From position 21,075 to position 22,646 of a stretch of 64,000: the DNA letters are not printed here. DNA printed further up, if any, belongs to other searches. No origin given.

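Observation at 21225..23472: wHTH-fused degenerate 2-hydroxyacid dehydrogenase next to an intact paralogue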

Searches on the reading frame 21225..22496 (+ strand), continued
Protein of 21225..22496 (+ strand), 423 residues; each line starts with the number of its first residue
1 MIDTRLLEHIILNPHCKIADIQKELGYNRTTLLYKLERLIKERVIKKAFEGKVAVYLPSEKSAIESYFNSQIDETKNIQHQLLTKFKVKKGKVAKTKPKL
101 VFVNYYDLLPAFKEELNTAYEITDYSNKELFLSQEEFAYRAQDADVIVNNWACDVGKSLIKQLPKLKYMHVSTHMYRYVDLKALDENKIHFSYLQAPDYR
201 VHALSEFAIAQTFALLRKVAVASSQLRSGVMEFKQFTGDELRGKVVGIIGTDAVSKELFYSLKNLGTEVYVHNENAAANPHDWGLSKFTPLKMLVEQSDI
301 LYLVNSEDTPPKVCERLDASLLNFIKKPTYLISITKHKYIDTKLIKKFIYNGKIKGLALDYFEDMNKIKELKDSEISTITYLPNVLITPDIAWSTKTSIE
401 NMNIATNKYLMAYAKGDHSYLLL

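Call 47: find_encoding_contigs(protein=P0005, flank=4000, max_places=1)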
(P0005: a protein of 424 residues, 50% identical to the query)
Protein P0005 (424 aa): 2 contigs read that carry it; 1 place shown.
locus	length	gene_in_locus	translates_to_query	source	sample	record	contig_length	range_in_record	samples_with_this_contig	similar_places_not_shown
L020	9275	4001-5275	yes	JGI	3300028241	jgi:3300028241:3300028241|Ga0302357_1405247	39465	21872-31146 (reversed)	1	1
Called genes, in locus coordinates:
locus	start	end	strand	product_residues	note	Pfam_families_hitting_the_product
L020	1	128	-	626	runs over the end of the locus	PF00004:AAA, PF17862:AAA_lid_3, PF01434:Peptidase_M41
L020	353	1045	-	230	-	PF05175:MTS (weak), PF13489:Methyltransf_23, PF02353:CMAS (weak), PF13847:Methyltransf_31, PF08241:Methyltransf_11, PF08242:Methyltransf_12, PF13649:Methyltransf_25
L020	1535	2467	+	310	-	-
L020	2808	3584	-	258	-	PF01975:SurE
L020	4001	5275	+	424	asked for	PF03965:Penicillinase_R (faint), PF13463:HTH_27 (weak), PF00389:2-Hacid_dh (weak), PF02826:2-Hacid_dh_C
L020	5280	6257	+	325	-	PF00389:2-Hacid_dh, PF02826:2-Hacid_dh_C, PF03446:NAD_binding_2 (weak)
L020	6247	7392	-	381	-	-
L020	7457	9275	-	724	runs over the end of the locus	PF02463:SMC_N (faint), PF03193:RsgA_GTPase (faint), PF13191:AAA_16 (faint), PF13555:AAA_29 (faint), PF13238:AAA_18 (faint), PF13671:AAA_33 (faint), PF00005:ABC_tran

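Call 48: find_encoding_contigs(protein=P0007, flank=4000, max_places=1)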
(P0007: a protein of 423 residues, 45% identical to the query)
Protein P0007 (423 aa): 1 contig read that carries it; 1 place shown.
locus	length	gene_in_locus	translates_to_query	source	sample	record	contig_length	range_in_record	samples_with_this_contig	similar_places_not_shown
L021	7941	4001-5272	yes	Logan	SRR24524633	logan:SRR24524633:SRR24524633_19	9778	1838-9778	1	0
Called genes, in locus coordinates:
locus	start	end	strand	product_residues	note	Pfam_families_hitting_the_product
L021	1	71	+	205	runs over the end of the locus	-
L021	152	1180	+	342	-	PF03734:YkuD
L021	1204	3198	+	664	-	-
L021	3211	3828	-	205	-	PF02643:DUF192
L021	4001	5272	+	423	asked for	PF00389:2-Hacid_dh, PF02826:2-Hacid_dh_C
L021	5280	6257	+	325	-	PF00389:2-Hacid_dh, PF02826:2-Hacid_dh_C, PF00670:AdoHcyase_NAD (weak)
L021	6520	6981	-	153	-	-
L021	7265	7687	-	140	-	-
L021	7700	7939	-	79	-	?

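Call 49: find_encoding_contigs(protein=P0013, flank=4000, max_places=1)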
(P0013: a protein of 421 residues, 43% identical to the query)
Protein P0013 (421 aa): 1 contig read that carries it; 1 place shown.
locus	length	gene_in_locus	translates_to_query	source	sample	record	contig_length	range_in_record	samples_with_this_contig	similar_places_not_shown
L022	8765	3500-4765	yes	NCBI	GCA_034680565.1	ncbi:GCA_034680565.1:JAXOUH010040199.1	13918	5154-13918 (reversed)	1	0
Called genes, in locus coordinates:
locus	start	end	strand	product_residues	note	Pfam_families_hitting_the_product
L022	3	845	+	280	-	?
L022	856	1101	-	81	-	-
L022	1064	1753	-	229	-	-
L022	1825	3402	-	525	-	PF00155:Aminotran_1_2, PF00266:Aminotran_5 (weak), PF01041:DegT_DnrJ_EryC1, PF01053:Cys_Met_Meta_PP (weak), PF01212:Beta_elim_lyase (weak)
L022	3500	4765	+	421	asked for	PF00389:2-Hacid_dh, PF02826:2-Hacid_dh_C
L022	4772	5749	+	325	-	PF00389:2-Hacid_dh, PF02826:2-Hacid_dh_C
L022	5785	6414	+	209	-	-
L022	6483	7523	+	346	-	-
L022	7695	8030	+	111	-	PF00719:Pyrophosphatase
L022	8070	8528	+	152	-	PF00293:NUDIX, PF14815:NUDIX_4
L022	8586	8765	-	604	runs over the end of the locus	PF00005:ABC_tran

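Call 60: search_protein_representatives(alignment_id=A1)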
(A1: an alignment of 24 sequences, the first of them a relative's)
Query: 24 sequences, 423 profile positions. Proteins with E-value up to 0.001 (for the whole library): 20189; up to 1e-10: 6127; up to 1e-30: 56. The best 150 are listed.
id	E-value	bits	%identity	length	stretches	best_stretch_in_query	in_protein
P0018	1.2e-188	643.5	-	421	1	4-423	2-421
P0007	7.8e-178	608.0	-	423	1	2-423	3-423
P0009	5.7e-174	595.3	-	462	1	1-423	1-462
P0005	1.3e-172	590.7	-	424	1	5-423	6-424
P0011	1.4e-168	577.5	-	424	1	3-423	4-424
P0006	1.1e-164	564.7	-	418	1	2-423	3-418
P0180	1.3e-161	554.5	-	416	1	3-423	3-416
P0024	4.1e-132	457.3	-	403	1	1-416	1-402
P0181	1.7e-90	320.2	-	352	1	2-345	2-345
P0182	1.9e-67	244.3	-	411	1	3-410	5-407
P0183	1.4e-65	238.2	-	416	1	5-410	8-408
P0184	1.2e-64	235.1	-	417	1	4-416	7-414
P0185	8.7e-63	228.9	-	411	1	3-412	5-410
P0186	4.3e-60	220.1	-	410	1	3-408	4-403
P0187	1.2e-56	208.7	-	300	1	116-405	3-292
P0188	2.1e-51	191.5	-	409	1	2-410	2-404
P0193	9.0e-41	156.4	-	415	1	4-411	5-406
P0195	7.4e-39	150.1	-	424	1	4-409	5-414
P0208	1.3e-34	136.1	-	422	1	3-406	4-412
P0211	3.8e-34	134.6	-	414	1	3-412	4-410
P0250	7.9e-29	117.1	-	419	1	16-412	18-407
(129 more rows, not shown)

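Call 62: list_cluster_members(proteins=[P0001, P0060, P0182, P0183, P0184, P0188, P0193, P0195, P0211, P0013])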
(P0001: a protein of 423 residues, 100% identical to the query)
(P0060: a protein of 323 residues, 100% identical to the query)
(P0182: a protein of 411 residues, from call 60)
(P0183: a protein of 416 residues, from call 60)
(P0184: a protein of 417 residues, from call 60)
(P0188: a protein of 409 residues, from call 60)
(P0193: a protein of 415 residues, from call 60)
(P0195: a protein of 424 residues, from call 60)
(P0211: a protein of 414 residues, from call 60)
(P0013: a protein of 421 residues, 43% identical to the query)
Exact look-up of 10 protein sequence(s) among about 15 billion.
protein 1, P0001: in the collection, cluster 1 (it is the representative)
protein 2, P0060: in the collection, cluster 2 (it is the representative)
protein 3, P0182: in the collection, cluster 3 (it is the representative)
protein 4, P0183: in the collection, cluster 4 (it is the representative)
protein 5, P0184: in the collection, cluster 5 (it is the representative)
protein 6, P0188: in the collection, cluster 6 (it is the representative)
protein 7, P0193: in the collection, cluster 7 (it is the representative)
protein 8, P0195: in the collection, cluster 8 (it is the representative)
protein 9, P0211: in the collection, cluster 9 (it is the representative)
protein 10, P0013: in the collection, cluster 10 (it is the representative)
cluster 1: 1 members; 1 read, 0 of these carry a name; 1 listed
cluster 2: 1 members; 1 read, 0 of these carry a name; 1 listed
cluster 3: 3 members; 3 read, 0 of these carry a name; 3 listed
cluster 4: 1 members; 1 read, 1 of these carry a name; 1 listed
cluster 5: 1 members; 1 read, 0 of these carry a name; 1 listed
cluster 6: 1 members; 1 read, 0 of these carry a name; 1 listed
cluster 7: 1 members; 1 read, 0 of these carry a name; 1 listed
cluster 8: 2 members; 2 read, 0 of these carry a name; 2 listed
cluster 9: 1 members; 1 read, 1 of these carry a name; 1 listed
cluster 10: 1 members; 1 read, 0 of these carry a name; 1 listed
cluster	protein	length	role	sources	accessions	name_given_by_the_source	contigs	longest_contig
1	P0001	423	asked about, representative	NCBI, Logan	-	-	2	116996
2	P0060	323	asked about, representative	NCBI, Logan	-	-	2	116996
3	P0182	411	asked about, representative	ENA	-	-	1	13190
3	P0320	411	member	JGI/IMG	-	-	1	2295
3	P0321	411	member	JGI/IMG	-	-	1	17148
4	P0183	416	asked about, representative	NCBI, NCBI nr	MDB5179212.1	MAG: D-3-phosphoglycerate dehydrogenase [Patescibacteria group bacterium] | D-3-phosphoglycerate dehydrogenase [Patescibacteria group bacterium]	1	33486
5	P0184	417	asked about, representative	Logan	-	-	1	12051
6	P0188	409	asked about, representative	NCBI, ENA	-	-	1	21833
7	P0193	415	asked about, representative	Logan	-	-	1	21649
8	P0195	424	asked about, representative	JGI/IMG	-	-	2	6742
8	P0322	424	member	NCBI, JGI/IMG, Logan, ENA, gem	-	-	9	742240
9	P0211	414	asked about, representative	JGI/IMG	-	phosphoglycerate dehydrogenase-like enzyme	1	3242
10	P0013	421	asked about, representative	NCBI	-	-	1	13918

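Call 74: search_protein_families(library=pfam, proteins=[P0182, P0183, P0188, P0193, P0195, P0208, P0211, P0250], max_evalue=0.01)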
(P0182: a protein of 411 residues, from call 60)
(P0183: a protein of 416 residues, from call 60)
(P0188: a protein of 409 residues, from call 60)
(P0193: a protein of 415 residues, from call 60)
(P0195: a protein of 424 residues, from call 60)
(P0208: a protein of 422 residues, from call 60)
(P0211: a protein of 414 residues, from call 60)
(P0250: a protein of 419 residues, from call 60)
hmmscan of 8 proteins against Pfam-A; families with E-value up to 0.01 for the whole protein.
P0182 (411 aa): 15 families
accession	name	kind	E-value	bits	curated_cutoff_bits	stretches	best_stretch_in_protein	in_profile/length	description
PF02826.25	2-Hacid_dh_C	-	4.1e-13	49.5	25.1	1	210-388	2-177/178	D-isomer specific 2-hydroxyacid dehydrogenase, NAD binding domain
PF00389.36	2-Hacid_dh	-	1e-11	45.1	24.6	1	110-200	11-97/134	D-isomer specific 2-hydroxyacid dehydrogenase, catalytic domain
PF01022.26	HTH_5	-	2.9e-08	33.9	22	1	9-50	6-46/47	Bacterial regulatory protein, arsR family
PF01047.28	MarR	-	1.5e-07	31.6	24.6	1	3-51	1-49/59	MarR family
PF13412.12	HTH_24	-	1.2e-06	28.4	21.9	1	4-50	2-48/48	Winged helix-turn-helix DNA-binding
PF09339.16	HTH_IclR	-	1.3e-06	28.5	22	1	10-51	8-50/52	IclR helix-turn-helix domain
PF08279.18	HTH_11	-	1.6e-06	28.4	25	1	7-61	2-54/55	HTH domain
PF13463.12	HTH_27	-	2.7e-06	28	22.2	1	3-62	1-63/68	Winged helix DNA-binding domain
PF01978.25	TrmB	-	6.9e-06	26.3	25.6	1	10-62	13-63/68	Sugar-specific transcriptional regulator TrmB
PF12840.13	HTH_20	-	2.7e-05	24.5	27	1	10-51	9-50/51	Helix-turn-helix domain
PF03965.22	Penicillinase_R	-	5.5e-05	23.9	22.6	1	3-117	1-112/115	Penicillinase repressor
PF12802.13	MarR_2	-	0.00013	22.5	27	1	10-52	11-53/61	MarR family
PF03551.20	PadR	-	0.0019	18.6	27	0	24-64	21-66/75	Transcriptional regulator PadR-like family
PF08220.18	HTH_DeoR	-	0.0021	18.2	21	1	7-52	2-47/57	DeoR-like helix-turn-helix domain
PF25212.1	HVO_A0114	-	0.0071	16.6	27.6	0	3-51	20-68/84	HVO_A0114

P0183 (416 aa): 8 families
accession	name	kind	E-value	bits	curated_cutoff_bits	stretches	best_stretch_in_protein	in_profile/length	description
PF02826.25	2-Hacid_dh_C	-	9e-13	48.4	25.1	1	210-389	2-177/178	D-isomer specific 2-hydroxyacid dehydrogenase, NAD binding domain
PF00389.36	2-Hacid_dh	-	1e-11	45.1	24.6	1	109-235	8-103/134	D-isomer specific 2-hydroxyacid dehydrogenase, catalytic domain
PF01047.28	MarR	-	0.0003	21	24.6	1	4-59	1-57/59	MarR family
PF12802.13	MarR_2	-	0.00037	21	27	1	4-51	3-51/61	MarR family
PF12840.13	HTH_20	-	0.00066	20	27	1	15-50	13-48/51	Helix-turn-helix domain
PF01978.25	TrmB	-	0.0009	19.5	25.6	1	18-67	20-67/68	Sugar-specific transcriptional regulator TrmB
PF13463.12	HTH_27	-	0.0037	17.9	22.2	1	4-61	1-60/68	Winged helix DNA-binding domain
PF09339.16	HTH_IclR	-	0.0098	16.1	22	0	18-52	16-50/52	IclR helix-turn-helix domain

P0188 (409 aa): 5 families
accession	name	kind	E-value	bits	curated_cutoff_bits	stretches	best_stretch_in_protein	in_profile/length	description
PF02826.25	2-Hacid_dh_C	-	2e-06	27.8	25.1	1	204-296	2-96/178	D-isomer specific 2-hydroxyacid dehydrogenase, NAD binding domain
PF00389.36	2-Hacid_dh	-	3.3e-06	27.3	24.6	1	101-394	8-110/134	D-isomer specific 2-hydroxyacid dehydrogenase, catalytic domain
PF09339.16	HTH_IclR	-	0.00078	19.6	22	1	14-48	16-50/52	IclR helix-turn-helix domain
PF01022.26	HTH_5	-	0.0015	18.8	22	1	6-46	5-45/47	Bacterial regulatory protein, arsR family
PF01978.25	TrmB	-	0.0058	16.9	25.6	0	12-56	18-62/68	Sugar-specific transcriptional regulator TrmB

P0193 (415 aa): 8 families
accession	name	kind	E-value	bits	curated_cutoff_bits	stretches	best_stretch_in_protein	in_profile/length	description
PF00389.36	2-Hacid_dh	-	4.2e-11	43.1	24.6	1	105-222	9-119/134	D-isomer specific 2-hydroxyacid dehydrogenase, catalytic domain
PF02826.25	2-Hacid_dh_C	-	9.2e-06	25.6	25.1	1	208-384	3-175/178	D-isomer specific 2-hydroxyacid dehydrogenase, NAD binding domain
PF01978.25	TrmB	-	1.2e-05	25.5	25.6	1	2-56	6-60/68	Sugar-specific transcriptional regulator TrmB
PF13412.12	HTH_24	-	1.7e-05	24.8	21.9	1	4-48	3-47/48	Winged helix-turn-helix DNA-binding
PF09339.16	HTH_IclR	-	2.1e-05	24.6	22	1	15-48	14-48/52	IclR helix-turn-helix domain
PF13404.12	HTH_AsnC-type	-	0.0067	16.7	27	0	9-42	8-41/42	AsnC-type helix-turn-helix domain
PF24033.1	DUF7342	-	0.0076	16.7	31.6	0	3-80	2-77/150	Family of unknown function (DUF7342)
PF01047.28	MarR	-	0.0085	16.4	24.6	0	2-48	1-47/59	MarR family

P0195 (424 aa): 7 families
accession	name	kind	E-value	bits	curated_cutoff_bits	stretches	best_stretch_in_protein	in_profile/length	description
PF02826.25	2-Hacid_dh_C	-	6e-11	42.5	25.1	1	211-313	2-101/178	D-isomer specific 2-hydroxyacid dehydrogenase, NAD binding domain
PF12802.13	MarR_2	-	3.8e-05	24.2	27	1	5-50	6-53/61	MarR family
PF01022.26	HTH_5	-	0.00091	19.5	22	1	4-48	2-46/47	Bacterial regulatory protein, arsR family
PF09339.16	HTH_IclR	-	0.0021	18.3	22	1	14-49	13-50/52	IclR helix-turn-helix domain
PF13478.12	XdhC_C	-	0.0035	18.3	29.7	1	253-354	3-93/125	XdhC Rossmann domain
PF13463.12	HTH_27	-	0.0035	18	22.2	1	2-54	1-54/68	Winged helix DNA-binding domain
PF00148.24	Oxidored_nitro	-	0.0055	16.1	28.6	1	87-277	140-301/399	Nitrogenase component 1 type Oxidoreductase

P0208 (422 aa): 1 family
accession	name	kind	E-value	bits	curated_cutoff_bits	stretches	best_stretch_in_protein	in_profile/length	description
PF02826.25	2-Hacid_dh_C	-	1.2e-12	48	25.1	1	212-396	4-177/178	D-isomer specific 2-hydroxyacid dehydrogenase, NAD binding domain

P0211 (414 aa): 5 families
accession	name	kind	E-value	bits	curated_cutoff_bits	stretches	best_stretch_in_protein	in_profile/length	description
PF00389.36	2-Hacid_dh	-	3.5e-12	46.6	24.6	1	104-208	6-102/134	D-isomer specific 2-hydroxyacid dehydrogenase, catalytic domain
PF02826.25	2-Hacid_dh_C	-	2e-09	37.5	25.1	1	213-387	5-175/178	D-isomer specific 2-hydroxyacid dehydrogenase, NAD binding domain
PF09339.16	HTH_IclR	-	3.4e-06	27.2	22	1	9-50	8-50/52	IclR helix-turn-helix domain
PF12802.13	MarR_2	-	0.00041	20.9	27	1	9-48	10-50/61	MarR family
PF13412.12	HTH_24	-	0.00088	19.2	21.9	1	5-48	4-47/48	Winged helix-turn-helix DNA-binding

P0250 (419 aa): 4 families
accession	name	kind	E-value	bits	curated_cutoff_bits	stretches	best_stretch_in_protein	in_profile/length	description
PF09339.16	HTH_IclR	-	4e-08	33.3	22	1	8-50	7-49/52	IclR helix-turn-helix domain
PF02826.25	2-Hacid_dh_C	-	2.8e-06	27.3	25.1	1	227-384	19-175/178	D-isomer specific 2-hydroxyacid dehydrogenase, NAD binding domain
PF00389.36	2-Hacid_dh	-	0.00026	21.1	24.6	1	105-193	6-90/134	D-isomer specific 2-hydroxyacid dehydrogenase, catalytic domain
PF01978.25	TrmB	-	0.00064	20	25.6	1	19-63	22-65/68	Sugar-specific transcriptional regulator TrmB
